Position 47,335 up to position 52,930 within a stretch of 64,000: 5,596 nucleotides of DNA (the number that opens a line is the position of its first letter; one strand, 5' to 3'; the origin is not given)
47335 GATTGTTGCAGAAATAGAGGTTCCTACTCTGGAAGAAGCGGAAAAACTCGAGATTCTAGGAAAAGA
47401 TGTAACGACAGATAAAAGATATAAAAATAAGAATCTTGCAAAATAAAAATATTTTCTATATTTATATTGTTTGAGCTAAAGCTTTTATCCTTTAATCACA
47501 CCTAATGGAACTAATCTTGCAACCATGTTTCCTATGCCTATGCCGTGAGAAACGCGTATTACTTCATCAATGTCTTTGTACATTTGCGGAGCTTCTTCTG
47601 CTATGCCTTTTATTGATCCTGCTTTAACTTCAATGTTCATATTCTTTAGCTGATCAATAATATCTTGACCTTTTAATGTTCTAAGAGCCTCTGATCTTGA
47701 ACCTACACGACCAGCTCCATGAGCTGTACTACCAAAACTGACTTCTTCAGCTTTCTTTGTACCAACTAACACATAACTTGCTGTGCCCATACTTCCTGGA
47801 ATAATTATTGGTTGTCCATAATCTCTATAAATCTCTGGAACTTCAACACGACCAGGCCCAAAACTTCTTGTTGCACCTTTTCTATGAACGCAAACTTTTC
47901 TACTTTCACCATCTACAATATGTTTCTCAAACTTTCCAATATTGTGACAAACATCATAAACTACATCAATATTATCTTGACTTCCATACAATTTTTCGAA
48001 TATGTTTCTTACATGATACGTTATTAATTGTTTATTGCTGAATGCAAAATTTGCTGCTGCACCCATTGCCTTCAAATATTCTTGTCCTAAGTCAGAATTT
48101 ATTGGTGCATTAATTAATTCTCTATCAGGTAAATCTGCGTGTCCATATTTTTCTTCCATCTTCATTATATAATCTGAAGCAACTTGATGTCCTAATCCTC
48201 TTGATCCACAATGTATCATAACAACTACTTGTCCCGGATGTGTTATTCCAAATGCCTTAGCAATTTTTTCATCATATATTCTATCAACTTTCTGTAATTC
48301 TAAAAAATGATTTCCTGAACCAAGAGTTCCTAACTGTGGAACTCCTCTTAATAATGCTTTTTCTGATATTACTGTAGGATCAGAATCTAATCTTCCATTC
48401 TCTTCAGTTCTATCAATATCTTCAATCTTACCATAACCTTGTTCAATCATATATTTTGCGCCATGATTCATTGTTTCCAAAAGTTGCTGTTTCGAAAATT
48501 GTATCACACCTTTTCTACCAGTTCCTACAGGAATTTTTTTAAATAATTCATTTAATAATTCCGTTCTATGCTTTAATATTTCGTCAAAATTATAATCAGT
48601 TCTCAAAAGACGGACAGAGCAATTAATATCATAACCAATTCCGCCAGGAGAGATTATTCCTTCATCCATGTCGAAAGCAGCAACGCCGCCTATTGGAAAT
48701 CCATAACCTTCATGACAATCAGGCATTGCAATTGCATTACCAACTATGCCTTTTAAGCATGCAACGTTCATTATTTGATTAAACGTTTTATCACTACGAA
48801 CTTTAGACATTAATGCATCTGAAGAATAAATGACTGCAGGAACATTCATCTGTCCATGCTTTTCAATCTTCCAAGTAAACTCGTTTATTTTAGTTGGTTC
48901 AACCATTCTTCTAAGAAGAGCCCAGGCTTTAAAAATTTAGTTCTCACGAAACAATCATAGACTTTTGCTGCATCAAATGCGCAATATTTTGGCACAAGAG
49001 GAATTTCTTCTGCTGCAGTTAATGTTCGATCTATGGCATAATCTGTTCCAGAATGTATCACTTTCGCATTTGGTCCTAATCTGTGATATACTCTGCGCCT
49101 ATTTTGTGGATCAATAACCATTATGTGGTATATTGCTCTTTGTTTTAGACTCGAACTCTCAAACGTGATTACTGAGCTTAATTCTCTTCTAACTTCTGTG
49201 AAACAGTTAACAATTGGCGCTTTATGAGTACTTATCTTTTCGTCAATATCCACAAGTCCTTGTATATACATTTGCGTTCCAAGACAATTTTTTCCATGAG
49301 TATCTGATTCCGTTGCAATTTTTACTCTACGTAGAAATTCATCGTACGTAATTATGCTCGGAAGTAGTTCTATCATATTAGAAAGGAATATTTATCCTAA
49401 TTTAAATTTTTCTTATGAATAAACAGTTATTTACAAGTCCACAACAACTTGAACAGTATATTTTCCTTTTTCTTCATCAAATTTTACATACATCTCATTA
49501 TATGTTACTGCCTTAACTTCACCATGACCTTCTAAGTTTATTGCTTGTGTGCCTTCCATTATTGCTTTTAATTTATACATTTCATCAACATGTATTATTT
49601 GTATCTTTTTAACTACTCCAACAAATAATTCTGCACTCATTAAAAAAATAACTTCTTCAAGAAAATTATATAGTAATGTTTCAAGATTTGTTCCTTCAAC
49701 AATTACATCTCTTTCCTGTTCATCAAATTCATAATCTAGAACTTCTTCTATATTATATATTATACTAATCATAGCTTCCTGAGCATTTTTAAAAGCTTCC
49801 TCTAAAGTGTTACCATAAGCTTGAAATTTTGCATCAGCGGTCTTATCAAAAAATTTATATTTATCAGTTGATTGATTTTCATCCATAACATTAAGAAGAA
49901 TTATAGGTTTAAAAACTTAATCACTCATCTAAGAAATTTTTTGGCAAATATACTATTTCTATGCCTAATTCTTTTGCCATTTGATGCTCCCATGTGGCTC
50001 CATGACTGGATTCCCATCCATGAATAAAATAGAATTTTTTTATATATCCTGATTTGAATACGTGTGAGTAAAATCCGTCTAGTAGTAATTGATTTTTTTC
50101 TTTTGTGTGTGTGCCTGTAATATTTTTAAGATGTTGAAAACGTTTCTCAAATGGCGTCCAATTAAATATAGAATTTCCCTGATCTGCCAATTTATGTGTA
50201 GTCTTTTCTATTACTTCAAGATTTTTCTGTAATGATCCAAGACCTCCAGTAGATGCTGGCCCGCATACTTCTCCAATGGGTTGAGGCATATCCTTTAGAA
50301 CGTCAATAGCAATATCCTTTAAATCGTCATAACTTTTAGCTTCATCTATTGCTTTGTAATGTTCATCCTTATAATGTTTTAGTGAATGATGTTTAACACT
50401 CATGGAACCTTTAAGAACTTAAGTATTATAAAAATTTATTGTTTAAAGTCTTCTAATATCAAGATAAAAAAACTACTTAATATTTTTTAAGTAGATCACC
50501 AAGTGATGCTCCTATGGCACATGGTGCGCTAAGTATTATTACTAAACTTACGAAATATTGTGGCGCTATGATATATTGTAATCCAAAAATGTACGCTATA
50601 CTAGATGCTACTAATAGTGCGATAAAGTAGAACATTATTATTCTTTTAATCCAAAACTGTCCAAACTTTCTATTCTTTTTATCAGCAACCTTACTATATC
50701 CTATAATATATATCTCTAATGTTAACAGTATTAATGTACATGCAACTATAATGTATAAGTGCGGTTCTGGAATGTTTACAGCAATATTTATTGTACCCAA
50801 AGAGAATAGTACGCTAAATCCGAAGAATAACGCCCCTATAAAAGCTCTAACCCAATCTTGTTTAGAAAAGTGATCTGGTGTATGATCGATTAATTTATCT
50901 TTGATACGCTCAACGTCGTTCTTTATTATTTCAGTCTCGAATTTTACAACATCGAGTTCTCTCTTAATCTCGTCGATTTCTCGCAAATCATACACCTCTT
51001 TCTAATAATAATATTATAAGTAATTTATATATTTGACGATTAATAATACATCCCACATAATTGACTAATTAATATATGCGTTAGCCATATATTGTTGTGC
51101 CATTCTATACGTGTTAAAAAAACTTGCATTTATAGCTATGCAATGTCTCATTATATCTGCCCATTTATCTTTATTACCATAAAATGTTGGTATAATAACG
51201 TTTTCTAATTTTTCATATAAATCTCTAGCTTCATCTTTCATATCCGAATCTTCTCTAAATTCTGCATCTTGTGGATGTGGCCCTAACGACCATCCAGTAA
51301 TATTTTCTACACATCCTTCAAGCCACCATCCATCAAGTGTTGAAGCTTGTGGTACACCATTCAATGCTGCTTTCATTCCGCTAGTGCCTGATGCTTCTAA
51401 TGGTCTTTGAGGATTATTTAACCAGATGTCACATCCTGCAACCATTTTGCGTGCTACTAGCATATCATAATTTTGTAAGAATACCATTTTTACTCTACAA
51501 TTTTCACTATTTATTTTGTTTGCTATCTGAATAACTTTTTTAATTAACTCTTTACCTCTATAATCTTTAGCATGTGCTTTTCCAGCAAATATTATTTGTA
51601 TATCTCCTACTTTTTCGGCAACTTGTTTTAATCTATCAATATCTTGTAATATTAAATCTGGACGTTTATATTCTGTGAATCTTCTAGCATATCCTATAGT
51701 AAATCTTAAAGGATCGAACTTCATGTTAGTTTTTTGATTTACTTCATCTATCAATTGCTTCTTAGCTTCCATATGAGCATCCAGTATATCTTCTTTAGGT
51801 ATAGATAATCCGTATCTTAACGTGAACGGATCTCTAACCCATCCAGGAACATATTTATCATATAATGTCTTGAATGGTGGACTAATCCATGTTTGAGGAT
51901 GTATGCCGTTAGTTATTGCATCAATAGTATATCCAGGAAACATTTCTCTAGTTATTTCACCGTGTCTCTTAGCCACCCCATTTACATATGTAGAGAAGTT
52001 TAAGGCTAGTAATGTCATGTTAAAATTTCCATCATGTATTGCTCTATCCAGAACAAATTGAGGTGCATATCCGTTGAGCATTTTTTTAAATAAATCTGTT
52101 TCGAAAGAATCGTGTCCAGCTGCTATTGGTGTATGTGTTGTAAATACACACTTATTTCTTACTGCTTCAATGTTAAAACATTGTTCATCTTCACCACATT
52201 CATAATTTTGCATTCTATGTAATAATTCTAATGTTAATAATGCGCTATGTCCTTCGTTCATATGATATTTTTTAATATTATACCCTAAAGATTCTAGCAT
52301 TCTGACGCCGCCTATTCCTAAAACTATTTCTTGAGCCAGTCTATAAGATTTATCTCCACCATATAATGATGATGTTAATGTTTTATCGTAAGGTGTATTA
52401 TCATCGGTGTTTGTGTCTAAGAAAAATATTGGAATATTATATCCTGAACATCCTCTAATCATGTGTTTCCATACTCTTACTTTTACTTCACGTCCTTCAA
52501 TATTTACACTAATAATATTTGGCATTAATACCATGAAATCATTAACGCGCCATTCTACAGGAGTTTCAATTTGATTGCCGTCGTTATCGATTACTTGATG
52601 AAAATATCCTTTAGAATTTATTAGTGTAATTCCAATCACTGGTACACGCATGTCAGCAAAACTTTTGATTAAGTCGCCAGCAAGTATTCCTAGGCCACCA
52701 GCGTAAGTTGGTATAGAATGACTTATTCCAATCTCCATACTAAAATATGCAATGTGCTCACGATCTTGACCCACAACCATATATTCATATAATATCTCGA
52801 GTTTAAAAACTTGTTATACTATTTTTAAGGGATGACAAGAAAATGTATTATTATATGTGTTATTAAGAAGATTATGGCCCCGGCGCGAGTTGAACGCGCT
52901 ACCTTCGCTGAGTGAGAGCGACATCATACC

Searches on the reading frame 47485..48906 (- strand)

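Call 51: search_protein_families(library=ncbifam, proteins=[window:47485-48906:-], max_evalue=0.00001)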
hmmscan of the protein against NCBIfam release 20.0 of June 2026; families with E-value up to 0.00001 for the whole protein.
window:47485-48906:- (473 aa): 4 families
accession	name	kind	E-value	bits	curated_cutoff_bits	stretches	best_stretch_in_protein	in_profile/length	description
NF038162.1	RtcB_rel_intein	exception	2.8e-184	614.7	1150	2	95-473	578-961/961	intein-containing RtcB family protein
NF007153.0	PRK09588.1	equivalog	4.8e-55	187.1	407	2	145-470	84-370/379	RNA ligase RtcB family protein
TIGR03073.1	release_rtcB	hypoth_equivalog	2.2e-48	165.1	271.8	2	142-467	70-356/356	RNA ligase RtcB family protein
NF052663.1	RtcB_rel_intein2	exception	2.4e-31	109.3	1050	1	188-452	377-607/626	intein-containing RctB family protein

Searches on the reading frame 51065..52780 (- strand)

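Call 51: search_protein_families(library=ncbifam, proteins=[window:51065-52780:-], max_evalue=0.00001)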
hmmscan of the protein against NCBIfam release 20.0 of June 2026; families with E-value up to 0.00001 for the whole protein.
window:51065-52780:- (571 aa): 6 families
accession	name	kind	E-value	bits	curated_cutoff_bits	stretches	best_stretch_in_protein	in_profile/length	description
TIGR02094.1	more_P_ylases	subfamily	1.5e-166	555.7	191.7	1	10-570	1-599/600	alpha-glucan family phosphorylase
NF041129.1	maldex_phorlase_Thcocales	equivalog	1.9e-139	466.3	1500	1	8-570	97-685/816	maltodextrin phosphorylase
TIGR02093.1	P_ylase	subfamily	6.6e-34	117.1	552.9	1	252-488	414-674/804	glycogen/starch/alpha-glucan family phosphorylase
NF011561.0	PRK14985.1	equivalog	3.7e-24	85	1273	1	248-486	403-665/800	maltodextrin phosphorylase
NF011562.0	PRK14986.1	equivalog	7.9e-22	77.1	1546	1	253-488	421-680/815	glycogen phosphorylase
TIGR02095.1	glgA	subfamily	2.4e-07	29.8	328.45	0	337-553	272-462/477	glycogen/starch synthase, ADP-glucose type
